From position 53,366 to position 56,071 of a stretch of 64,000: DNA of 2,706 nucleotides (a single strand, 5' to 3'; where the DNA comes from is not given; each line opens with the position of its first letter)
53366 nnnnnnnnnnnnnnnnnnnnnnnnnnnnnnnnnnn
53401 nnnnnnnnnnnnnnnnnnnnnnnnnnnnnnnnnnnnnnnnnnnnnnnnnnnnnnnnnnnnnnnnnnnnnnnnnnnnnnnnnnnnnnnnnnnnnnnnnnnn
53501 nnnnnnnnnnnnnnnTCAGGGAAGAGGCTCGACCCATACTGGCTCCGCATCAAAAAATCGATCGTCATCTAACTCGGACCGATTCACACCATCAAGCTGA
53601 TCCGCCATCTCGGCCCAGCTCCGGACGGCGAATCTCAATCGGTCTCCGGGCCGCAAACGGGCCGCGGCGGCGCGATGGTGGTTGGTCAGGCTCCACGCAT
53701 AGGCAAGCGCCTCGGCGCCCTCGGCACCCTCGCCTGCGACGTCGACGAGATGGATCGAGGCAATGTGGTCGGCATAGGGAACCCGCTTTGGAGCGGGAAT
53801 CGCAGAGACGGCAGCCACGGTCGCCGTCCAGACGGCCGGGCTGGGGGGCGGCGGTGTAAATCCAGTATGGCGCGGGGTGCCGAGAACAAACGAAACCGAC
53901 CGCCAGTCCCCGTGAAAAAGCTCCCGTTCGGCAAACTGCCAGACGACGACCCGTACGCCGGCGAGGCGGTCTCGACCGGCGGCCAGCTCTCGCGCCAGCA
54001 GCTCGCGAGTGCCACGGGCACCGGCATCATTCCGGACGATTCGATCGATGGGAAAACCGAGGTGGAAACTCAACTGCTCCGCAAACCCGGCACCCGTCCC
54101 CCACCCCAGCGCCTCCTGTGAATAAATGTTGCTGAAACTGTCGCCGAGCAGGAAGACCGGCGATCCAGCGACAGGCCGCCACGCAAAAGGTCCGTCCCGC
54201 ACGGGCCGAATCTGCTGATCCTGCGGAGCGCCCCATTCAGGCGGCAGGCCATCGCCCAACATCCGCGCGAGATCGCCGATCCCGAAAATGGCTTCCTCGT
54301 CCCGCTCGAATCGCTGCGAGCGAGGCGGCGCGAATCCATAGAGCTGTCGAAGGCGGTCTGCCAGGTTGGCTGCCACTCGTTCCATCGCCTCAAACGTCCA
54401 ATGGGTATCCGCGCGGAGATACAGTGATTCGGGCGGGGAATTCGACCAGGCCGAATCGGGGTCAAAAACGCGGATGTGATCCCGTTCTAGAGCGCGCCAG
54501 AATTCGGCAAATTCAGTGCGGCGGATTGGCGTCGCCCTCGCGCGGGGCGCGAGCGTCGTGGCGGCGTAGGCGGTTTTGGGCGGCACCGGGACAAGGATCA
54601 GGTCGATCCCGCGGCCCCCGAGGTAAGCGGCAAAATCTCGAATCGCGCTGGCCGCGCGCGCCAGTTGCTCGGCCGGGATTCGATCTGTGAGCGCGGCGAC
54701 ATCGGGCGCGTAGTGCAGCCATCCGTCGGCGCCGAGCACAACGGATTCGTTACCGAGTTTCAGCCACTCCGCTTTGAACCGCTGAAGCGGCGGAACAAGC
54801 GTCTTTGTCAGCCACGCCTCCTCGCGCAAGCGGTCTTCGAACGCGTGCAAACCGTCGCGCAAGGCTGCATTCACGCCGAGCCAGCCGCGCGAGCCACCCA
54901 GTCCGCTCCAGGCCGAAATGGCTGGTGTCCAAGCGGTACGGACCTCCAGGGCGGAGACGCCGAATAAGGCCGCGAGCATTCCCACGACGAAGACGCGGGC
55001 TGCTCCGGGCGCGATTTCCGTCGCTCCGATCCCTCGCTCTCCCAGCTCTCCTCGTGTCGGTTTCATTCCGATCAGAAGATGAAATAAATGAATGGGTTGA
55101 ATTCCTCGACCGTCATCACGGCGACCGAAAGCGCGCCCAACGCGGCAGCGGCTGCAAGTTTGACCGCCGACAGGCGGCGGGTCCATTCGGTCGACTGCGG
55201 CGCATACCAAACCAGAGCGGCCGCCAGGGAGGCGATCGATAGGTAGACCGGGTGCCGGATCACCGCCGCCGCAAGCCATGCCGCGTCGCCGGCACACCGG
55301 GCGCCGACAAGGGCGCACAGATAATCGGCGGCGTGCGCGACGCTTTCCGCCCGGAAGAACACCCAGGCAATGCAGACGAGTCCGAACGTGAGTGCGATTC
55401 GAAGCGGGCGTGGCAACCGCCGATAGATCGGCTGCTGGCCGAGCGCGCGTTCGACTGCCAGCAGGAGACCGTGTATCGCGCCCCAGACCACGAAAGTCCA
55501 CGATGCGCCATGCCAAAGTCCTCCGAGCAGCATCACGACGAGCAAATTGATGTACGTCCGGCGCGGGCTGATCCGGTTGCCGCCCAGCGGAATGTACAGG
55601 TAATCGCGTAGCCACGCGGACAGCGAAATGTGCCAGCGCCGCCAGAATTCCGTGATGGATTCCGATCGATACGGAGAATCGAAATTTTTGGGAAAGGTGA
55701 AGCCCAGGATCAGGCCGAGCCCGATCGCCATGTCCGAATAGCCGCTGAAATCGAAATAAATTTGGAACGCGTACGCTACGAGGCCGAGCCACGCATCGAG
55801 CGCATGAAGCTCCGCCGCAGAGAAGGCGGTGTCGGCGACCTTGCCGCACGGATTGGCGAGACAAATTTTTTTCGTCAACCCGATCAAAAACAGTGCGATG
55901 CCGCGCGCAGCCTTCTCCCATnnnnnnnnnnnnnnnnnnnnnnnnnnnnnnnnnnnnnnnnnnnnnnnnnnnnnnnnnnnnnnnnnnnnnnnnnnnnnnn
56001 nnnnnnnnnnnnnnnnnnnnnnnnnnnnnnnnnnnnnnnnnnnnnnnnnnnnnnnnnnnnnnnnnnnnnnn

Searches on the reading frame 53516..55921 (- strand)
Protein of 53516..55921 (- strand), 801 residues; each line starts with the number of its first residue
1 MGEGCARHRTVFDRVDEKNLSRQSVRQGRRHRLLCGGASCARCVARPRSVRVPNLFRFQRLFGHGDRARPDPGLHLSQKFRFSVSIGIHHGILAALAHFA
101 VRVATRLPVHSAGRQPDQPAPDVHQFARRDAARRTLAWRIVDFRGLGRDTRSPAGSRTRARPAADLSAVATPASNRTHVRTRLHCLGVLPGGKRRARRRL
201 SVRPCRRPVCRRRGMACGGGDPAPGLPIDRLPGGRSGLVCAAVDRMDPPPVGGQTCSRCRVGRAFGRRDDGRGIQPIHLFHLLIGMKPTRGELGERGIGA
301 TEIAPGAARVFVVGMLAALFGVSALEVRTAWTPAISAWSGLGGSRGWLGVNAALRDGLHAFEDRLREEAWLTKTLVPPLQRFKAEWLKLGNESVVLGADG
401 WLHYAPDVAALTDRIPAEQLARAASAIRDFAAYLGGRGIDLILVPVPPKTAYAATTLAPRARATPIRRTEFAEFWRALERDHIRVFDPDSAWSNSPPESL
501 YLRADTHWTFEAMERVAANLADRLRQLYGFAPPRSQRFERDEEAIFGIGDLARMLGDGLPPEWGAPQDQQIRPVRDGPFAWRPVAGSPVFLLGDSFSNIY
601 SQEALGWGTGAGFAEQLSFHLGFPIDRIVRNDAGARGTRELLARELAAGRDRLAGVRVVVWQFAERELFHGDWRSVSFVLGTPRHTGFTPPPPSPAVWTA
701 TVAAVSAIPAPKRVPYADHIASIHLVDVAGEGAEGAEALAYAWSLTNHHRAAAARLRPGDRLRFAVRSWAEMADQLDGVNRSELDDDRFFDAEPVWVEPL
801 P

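Call 29: search_protein_families(library=pfam, proteins=[window:53516-55921:-], max_evalue=0.00001)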
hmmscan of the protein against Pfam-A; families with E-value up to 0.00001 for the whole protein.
window:53516-55921:- (801 aa): 1 family
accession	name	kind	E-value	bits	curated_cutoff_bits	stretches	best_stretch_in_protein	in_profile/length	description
PF16822.11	ALGX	-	7.8e-27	95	26.5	1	394-665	1-268/268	SGNH hydrolase-like domain, acetyltransferase AlgX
